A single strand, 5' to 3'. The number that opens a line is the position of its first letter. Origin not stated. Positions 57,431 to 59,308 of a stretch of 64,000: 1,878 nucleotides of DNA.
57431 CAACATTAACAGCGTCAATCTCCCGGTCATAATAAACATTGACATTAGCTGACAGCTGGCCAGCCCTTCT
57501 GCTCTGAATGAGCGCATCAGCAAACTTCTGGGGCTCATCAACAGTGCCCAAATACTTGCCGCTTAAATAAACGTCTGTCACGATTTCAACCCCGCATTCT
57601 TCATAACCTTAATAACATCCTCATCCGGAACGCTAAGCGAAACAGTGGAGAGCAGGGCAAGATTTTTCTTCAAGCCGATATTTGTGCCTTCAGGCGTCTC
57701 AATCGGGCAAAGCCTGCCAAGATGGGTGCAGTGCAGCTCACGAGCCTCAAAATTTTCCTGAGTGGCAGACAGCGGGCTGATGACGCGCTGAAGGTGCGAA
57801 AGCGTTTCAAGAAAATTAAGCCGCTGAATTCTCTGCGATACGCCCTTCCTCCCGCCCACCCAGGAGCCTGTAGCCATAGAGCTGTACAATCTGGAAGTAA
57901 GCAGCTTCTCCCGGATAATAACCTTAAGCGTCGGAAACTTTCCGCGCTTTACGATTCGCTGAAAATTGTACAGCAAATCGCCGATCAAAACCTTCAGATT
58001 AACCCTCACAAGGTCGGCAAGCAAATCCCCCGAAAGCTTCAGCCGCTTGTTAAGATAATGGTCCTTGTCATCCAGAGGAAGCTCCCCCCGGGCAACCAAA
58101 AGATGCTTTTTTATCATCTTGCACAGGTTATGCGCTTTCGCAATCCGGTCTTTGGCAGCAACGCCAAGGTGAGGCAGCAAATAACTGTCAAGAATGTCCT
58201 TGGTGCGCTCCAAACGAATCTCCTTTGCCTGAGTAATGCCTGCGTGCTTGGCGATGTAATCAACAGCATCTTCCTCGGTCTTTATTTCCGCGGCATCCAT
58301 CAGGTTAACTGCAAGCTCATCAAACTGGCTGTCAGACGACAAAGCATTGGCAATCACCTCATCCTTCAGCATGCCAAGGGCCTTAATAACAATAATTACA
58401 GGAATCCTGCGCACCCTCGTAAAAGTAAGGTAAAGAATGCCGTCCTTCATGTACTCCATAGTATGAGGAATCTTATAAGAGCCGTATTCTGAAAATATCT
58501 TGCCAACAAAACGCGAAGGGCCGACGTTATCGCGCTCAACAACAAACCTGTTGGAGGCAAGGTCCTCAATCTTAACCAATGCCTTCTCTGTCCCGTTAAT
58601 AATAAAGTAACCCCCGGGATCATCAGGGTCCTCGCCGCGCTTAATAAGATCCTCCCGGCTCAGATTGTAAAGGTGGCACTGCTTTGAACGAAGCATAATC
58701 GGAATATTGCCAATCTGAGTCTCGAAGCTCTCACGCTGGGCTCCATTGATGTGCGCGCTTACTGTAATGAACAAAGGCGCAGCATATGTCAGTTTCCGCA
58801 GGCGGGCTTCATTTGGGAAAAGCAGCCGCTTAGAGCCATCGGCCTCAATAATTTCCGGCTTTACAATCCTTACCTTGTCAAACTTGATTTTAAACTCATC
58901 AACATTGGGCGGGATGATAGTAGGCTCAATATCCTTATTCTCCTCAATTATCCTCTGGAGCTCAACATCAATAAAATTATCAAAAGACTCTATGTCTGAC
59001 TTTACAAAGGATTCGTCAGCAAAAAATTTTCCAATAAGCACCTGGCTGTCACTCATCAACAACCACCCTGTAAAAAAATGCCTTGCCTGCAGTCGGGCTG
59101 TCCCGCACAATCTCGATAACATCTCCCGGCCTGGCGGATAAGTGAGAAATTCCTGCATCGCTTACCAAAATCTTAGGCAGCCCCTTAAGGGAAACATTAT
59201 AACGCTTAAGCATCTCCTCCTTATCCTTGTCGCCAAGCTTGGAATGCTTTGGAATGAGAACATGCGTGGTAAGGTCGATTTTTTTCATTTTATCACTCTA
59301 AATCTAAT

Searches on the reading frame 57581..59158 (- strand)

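Call 87: search_protein_families(library=pfam, proteins=[window:57581-59158:-], max_evalue=0.00001)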
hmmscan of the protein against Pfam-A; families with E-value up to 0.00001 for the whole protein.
window:57581-59158:- (526 aa): 3 families
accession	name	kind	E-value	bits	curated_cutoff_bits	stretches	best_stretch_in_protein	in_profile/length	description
PF04563.20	RNA_pol_Rpb2_1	-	1.3e-49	168.9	28.2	1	52-421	3-202/203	RNA polymerase beta subunit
PF04565.21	RNA_pol_Rpb2_3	-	2e-22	79.6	21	1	444-506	3-68/68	RNA polymerase Rpb2, domain 3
PF04561.19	RNA_pol_Rpb2_2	-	3.7e-22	79.4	21.7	1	233-374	32-190/190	RNA polymerase Rpb2, domain 2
